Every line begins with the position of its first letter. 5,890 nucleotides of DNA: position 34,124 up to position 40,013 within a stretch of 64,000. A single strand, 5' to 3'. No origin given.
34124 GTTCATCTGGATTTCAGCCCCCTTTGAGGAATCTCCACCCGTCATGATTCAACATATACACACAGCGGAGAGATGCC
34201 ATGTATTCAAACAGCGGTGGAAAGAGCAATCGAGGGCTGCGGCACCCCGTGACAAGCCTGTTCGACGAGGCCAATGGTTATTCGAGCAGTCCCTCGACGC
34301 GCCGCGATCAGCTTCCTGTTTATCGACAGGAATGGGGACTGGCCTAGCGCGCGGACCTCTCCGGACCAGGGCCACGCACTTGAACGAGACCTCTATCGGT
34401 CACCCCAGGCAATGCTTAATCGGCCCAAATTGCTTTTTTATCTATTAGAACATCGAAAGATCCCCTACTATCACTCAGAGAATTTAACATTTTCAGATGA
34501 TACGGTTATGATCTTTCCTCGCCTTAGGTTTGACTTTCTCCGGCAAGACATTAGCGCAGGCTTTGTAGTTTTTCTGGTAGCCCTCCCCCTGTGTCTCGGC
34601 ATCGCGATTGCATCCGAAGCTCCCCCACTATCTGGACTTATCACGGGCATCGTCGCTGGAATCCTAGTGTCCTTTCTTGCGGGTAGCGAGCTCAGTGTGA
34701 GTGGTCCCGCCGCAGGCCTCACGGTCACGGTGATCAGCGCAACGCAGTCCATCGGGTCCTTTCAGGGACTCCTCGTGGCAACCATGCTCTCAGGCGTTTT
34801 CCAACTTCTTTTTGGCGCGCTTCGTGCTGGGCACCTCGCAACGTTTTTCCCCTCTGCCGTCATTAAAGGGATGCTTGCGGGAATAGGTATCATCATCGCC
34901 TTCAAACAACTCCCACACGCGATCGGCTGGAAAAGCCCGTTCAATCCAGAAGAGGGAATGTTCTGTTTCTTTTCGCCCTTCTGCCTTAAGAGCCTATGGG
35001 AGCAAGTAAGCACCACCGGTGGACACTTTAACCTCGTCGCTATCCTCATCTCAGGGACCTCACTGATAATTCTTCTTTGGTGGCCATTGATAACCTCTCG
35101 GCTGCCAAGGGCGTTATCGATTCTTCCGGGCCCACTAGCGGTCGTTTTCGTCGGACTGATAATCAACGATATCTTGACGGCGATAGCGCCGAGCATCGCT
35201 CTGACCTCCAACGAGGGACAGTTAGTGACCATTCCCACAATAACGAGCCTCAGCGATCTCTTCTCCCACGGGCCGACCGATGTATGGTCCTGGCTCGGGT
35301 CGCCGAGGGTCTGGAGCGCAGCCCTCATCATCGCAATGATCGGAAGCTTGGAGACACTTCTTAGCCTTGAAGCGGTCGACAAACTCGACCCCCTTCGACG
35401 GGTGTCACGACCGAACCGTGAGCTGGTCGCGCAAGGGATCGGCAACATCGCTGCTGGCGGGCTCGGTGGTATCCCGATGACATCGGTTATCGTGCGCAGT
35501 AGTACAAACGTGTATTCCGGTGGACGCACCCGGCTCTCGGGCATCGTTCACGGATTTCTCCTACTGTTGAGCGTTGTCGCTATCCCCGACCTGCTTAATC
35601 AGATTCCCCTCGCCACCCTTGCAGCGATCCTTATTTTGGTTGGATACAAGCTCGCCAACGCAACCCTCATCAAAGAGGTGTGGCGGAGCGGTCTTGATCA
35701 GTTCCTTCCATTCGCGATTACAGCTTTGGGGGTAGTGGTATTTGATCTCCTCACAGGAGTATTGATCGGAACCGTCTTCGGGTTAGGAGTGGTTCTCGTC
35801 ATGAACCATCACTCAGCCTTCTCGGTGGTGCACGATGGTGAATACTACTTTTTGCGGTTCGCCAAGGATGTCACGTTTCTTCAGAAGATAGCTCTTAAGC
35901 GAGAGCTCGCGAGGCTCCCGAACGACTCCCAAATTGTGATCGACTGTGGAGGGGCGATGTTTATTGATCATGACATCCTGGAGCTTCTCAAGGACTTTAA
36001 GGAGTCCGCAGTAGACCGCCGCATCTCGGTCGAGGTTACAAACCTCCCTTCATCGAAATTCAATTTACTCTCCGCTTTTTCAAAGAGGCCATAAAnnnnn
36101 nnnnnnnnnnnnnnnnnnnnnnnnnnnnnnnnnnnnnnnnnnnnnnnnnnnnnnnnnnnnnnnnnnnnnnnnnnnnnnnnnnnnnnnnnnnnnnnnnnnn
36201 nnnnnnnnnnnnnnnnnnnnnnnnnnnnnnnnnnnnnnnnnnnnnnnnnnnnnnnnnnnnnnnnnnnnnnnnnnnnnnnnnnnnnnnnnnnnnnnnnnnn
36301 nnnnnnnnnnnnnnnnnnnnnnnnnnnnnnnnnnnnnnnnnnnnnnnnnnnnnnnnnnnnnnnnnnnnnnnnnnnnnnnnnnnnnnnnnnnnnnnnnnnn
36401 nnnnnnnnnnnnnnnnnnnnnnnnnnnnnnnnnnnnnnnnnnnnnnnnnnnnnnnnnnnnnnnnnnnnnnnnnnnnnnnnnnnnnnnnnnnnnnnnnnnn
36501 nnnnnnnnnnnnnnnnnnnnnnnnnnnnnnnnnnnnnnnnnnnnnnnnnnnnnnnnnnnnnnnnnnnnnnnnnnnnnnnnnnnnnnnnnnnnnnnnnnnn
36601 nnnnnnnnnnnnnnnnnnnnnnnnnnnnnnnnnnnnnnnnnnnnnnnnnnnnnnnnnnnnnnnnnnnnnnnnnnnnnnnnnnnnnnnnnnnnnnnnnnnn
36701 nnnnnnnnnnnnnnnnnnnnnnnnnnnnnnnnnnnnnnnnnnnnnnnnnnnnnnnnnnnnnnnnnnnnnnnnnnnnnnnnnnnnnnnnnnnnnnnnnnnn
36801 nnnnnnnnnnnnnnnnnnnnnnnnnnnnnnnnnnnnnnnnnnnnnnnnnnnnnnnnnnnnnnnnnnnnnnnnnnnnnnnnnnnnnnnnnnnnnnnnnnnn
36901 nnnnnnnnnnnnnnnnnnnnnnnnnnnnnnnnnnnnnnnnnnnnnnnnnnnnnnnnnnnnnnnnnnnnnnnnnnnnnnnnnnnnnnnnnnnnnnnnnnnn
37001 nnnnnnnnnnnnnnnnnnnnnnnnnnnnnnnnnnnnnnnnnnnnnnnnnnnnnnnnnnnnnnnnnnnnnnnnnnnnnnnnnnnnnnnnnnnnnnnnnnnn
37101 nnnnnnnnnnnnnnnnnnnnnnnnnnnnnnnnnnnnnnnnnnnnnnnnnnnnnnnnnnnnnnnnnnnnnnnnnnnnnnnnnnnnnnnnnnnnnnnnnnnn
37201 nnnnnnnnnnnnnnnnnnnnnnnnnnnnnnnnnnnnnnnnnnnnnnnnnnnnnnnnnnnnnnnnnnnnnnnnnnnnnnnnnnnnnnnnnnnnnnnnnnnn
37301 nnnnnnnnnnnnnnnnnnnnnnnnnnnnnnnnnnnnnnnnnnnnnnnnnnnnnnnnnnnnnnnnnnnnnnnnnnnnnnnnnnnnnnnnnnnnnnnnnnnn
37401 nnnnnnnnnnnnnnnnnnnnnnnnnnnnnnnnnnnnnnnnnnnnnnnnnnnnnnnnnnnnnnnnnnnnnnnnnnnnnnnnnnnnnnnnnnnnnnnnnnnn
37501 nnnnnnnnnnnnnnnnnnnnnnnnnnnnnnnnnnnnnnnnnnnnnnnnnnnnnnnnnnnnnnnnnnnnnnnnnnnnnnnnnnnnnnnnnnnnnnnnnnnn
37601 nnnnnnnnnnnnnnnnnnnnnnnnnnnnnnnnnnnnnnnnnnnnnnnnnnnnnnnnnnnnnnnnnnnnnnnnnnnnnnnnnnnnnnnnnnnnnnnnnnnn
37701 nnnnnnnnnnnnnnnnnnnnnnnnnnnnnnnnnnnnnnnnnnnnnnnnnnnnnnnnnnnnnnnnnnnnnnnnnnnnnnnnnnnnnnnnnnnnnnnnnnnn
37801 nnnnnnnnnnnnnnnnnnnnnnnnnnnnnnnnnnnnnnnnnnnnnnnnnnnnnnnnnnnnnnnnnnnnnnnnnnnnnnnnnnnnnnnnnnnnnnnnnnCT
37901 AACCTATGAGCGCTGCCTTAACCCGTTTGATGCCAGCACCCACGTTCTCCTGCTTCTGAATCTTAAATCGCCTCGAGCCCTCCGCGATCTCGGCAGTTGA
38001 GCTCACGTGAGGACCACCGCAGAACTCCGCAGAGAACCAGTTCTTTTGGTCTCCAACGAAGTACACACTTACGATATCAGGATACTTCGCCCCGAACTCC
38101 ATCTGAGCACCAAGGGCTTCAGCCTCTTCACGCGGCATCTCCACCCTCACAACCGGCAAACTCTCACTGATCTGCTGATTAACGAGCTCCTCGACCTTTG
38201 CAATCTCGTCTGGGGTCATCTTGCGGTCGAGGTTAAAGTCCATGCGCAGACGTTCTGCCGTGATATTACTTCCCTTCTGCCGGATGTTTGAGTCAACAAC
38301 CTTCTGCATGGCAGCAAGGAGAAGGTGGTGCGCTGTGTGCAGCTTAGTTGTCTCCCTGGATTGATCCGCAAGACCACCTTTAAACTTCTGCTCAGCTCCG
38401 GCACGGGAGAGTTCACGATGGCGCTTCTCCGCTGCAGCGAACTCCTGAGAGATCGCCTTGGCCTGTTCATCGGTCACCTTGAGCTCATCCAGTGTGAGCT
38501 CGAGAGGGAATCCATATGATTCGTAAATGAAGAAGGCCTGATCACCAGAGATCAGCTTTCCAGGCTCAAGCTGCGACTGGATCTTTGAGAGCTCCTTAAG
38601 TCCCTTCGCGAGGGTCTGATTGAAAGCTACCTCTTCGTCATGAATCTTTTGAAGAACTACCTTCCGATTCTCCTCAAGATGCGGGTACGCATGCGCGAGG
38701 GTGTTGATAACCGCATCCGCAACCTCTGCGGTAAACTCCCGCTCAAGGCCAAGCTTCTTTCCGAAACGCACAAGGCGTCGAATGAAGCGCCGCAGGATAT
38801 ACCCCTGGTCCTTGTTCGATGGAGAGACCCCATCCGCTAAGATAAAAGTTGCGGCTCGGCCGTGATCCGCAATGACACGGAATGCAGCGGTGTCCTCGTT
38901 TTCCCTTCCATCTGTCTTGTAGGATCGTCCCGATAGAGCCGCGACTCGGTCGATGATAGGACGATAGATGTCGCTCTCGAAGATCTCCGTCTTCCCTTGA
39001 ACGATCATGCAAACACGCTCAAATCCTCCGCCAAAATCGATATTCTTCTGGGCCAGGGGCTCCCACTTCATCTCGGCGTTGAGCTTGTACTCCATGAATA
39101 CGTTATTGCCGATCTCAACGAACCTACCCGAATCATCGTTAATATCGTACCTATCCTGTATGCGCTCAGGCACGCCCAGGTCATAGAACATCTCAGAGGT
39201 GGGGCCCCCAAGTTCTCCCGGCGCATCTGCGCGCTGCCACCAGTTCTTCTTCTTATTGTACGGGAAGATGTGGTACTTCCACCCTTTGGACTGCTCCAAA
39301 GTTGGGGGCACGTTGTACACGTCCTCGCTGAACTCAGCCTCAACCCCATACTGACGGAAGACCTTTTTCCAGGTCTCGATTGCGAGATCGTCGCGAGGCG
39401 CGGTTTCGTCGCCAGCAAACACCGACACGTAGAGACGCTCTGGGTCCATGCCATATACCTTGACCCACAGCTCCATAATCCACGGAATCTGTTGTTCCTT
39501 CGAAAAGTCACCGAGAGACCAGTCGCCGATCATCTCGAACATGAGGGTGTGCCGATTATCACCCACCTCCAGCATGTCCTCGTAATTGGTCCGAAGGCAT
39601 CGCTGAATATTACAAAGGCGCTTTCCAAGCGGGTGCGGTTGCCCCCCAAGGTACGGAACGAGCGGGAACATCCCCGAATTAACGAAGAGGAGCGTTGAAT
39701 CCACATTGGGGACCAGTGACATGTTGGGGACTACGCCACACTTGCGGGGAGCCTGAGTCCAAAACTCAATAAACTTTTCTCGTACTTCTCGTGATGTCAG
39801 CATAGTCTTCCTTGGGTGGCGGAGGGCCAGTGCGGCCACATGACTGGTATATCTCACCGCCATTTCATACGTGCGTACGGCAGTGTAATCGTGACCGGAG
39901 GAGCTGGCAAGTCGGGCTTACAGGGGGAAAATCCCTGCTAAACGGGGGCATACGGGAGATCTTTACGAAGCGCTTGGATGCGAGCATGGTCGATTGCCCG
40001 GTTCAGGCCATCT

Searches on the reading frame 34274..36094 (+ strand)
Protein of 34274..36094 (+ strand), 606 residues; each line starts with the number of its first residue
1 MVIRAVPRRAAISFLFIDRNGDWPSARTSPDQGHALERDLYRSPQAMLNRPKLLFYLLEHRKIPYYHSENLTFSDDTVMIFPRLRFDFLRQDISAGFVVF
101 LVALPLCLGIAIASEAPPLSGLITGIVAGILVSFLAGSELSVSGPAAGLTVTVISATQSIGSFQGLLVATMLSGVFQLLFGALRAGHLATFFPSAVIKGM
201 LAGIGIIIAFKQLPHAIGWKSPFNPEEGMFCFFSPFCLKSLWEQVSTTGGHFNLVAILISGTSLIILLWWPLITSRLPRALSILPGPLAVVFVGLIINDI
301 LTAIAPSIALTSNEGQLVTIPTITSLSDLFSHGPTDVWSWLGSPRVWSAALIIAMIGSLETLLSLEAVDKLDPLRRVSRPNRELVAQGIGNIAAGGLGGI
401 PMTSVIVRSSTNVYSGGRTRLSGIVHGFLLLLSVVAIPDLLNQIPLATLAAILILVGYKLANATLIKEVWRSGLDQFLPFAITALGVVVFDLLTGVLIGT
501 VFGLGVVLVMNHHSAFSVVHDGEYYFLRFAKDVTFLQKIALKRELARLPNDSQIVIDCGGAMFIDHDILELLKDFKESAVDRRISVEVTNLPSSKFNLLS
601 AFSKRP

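Call 70: search_protein_families(library=pfam, proteins=[window:34274-36094:+], max_evalue=0.00001)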
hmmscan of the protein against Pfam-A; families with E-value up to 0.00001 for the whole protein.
window:34274-36094:+ (606 aa): 1 family
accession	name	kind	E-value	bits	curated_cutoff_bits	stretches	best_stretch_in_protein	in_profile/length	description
PF00916.26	Sulfate_transp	-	2e-62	211.6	23.2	1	89-474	1-372/380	Sulfate permease family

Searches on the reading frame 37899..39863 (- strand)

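Call 70: search_protein_families(library=pfam, proteins=[window:37899-39863:-], max_evalue=0.00001)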
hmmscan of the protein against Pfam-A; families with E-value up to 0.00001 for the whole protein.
window:37899-39863:- (654 aa): 2 families
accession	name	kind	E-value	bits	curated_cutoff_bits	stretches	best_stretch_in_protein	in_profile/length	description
PF01411.24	tRNA-synt_2c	-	2.7e-108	363.3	30.3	1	26-510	1-450/552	tRNA synthetases class II (A)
PF07973.19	tRNA_SAD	-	5.2e-12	46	24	1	598-648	1-43/44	Threonyl and Alanyl tRNA synthetase second additional domain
